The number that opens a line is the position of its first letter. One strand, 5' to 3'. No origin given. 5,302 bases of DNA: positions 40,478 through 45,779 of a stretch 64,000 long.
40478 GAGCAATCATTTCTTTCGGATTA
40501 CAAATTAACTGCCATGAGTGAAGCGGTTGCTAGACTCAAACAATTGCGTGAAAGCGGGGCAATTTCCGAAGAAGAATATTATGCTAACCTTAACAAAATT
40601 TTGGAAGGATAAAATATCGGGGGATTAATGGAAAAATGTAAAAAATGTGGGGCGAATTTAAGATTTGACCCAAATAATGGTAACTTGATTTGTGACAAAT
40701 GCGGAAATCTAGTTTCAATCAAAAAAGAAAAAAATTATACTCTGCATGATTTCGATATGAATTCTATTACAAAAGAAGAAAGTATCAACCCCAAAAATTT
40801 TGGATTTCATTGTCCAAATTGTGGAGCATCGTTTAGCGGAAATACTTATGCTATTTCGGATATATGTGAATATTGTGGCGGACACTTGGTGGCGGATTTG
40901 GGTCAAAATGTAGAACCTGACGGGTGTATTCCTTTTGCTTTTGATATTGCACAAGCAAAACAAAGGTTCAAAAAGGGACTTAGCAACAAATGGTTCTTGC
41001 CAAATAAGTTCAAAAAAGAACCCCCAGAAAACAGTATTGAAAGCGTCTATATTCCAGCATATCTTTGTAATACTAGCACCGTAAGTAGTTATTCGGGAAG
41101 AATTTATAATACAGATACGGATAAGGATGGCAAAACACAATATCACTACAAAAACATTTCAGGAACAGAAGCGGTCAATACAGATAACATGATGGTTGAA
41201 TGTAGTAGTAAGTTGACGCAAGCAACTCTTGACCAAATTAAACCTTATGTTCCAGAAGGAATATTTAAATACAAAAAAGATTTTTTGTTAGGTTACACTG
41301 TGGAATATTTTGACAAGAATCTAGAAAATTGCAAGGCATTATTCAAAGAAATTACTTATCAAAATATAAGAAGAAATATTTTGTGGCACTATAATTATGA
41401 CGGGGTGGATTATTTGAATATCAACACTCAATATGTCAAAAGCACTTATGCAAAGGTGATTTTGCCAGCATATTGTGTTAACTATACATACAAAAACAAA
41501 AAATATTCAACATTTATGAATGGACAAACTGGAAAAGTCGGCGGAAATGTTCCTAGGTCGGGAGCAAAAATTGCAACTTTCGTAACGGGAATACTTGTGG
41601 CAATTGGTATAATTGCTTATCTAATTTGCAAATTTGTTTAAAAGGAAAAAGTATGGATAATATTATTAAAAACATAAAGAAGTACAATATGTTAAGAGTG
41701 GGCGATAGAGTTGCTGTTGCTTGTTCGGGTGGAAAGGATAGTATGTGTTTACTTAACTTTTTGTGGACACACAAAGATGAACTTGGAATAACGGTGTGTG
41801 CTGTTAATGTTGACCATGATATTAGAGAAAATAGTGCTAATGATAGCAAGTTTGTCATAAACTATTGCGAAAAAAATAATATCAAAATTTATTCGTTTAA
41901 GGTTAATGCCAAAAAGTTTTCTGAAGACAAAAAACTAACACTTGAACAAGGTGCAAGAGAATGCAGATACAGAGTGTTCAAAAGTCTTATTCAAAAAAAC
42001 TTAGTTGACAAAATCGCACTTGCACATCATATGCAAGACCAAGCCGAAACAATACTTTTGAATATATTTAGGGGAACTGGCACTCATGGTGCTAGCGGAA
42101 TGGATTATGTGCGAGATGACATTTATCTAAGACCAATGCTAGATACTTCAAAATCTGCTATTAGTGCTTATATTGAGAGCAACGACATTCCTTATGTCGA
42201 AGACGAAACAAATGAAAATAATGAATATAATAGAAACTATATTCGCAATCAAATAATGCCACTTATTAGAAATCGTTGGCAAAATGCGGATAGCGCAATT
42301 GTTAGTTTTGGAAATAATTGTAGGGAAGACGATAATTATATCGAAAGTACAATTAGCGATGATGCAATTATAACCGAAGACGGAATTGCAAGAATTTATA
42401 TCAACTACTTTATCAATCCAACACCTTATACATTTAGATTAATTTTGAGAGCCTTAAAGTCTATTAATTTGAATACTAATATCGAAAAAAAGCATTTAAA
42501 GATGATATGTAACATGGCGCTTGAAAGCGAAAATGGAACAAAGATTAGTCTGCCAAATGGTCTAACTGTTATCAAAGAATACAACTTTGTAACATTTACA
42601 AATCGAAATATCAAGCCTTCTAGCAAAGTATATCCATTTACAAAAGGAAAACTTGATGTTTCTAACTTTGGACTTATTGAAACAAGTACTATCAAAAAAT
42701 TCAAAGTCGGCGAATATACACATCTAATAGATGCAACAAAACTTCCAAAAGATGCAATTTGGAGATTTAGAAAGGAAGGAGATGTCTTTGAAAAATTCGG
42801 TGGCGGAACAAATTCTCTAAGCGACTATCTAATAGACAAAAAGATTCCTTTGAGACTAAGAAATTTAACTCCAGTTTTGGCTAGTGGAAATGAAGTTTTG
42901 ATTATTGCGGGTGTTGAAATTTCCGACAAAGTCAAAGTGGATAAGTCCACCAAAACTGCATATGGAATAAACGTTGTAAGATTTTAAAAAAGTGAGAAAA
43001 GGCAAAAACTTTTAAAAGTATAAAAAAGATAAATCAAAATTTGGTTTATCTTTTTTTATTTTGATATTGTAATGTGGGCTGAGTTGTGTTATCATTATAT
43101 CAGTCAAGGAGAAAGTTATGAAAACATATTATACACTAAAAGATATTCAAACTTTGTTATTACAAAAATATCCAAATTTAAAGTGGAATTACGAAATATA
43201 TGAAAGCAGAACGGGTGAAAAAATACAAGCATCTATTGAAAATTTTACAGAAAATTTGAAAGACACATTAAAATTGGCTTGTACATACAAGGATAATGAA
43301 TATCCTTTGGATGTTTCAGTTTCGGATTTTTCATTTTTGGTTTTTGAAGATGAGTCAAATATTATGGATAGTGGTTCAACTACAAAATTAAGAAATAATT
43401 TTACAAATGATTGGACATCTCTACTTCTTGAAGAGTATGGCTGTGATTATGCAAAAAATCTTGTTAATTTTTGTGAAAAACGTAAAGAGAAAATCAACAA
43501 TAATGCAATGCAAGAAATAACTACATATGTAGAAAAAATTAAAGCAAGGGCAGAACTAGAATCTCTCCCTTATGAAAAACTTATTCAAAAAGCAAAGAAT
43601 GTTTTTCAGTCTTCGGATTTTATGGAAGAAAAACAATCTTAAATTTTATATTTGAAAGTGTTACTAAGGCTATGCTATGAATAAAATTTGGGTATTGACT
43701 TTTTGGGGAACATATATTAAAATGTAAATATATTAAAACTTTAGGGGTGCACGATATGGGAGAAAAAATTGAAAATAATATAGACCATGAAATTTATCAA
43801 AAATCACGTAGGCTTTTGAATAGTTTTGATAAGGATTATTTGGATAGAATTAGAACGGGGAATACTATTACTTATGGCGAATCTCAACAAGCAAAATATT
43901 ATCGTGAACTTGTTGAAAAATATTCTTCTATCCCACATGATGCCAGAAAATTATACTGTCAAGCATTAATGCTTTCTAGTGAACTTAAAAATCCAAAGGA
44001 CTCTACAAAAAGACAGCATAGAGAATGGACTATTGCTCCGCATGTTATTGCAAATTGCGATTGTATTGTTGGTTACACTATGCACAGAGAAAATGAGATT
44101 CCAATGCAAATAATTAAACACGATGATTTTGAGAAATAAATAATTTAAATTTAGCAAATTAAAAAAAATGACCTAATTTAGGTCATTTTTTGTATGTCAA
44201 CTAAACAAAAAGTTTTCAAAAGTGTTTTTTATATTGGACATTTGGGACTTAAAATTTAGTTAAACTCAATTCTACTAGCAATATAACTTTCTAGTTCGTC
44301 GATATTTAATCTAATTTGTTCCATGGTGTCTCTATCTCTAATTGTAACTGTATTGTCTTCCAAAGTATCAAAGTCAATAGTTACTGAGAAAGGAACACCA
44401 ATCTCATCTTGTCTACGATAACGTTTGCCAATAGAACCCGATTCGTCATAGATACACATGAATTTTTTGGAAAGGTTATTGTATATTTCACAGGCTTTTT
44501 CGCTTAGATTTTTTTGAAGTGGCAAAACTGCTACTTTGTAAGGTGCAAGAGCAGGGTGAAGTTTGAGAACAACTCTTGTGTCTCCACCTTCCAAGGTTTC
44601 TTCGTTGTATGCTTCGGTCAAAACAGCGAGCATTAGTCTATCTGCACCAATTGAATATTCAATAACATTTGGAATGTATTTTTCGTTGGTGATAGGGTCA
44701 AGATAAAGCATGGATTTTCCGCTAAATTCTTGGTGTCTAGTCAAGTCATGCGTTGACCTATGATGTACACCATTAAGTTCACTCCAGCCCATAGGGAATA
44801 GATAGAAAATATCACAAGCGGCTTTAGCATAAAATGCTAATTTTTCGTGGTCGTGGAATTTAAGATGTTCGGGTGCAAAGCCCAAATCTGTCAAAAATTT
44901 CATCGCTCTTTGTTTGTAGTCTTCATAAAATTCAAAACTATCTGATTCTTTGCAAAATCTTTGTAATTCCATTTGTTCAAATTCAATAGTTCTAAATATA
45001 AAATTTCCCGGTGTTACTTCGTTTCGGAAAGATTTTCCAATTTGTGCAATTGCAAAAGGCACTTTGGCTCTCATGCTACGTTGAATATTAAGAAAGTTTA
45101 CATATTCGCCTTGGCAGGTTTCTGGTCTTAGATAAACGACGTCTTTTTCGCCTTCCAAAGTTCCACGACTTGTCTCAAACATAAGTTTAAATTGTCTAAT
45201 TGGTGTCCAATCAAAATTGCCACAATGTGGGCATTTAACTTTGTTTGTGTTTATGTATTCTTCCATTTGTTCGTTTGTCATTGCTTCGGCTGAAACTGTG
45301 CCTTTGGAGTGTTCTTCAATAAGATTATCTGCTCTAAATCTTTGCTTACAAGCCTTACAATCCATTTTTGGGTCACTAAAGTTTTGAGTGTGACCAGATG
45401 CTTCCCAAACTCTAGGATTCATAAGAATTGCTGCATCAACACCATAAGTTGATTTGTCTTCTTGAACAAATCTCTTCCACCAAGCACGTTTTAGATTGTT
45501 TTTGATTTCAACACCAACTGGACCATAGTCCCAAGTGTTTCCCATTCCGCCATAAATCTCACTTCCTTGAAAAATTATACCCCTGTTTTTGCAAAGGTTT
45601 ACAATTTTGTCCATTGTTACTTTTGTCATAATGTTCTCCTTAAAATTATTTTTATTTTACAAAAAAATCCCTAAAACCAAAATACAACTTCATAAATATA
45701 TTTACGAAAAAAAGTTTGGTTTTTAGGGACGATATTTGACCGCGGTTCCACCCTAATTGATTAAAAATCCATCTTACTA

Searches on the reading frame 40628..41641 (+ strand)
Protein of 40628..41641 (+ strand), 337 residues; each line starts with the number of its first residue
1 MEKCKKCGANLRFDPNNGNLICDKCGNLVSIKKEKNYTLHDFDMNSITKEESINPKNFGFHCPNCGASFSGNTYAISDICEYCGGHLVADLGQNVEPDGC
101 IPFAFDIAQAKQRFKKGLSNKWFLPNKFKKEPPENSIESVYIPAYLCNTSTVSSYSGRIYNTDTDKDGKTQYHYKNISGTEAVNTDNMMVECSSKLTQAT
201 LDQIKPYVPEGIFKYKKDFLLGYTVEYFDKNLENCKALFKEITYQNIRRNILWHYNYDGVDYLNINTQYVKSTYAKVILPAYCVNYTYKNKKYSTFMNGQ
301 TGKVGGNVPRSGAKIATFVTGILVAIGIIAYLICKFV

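Call 45: search_protein_families(library=pfam, proteins=[window:40628-41641:+], max_evalue=0.00001)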
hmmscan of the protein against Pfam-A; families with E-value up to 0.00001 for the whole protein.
window:40628-41641:+ (337 aa): 1 family
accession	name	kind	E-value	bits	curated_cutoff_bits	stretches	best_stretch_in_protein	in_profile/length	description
PF08271.17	Zn_Ribbon_TF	-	2e-06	27.6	29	1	3-29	2-29/43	TFIIB zinc-binding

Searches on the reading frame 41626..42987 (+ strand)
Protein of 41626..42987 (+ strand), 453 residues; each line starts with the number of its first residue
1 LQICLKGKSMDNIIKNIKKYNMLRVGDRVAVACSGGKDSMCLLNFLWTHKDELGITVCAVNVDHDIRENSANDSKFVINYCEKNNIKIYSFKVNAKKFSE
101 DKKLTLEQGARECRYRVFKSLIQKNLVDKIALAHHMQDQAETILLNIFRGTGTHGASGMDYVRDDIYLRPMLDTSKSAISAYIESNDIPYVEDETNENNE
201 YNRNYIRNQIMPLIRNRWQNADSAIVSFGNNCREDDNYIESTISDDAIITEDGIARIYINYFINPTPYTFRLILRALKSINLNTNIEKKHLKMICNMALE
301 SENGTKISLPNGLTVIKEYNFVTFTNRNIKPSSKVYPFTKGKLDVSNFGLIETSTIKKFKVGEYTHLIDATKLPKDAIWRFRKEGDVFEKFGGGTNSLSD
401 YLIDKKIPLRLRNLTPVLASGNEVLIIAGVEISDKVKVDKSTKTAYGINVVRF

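Call 45: search_protein_families(library=pfam, proteins=[window:41626-42987:+], max_evalue=0.00001)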
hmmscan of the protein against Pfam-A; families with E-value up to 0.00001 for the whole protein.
window:41626-42987:+ (453 aa): 2 families
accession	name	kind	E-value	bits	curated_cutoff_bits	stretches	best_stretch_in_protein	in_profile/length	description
PF01171.26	ATP_bind_3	-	4.2e-55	186.7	27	1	29-209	2-182/182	PP-loop family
PF11734.13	TilS_C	-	4.1e-09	36.1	22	1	379-443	3-68/74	TilS substrate C-terminal domain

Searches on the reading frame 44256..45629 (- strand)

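Call 45: search_protein_families(library=pfam, proteins=[window:44256-45629:-], max_evalue=0.00001)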
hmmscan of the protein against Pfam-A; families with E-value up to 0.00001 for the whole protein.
window:44256-45629:- (457 aa): 2 families
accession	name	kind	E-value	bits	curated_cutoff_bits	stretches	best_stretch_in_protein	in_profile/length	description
PF03129.25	HGTP_anticodon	-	8.8e-25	87.1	21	1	365-452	1-93/94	Anticodon binding domain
PF00587.30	tRNA-synt_2b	-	1.9e-12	48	29.3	1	161-338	7-177/179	tRNA synthetase class II core domain (G, H, P, S and T)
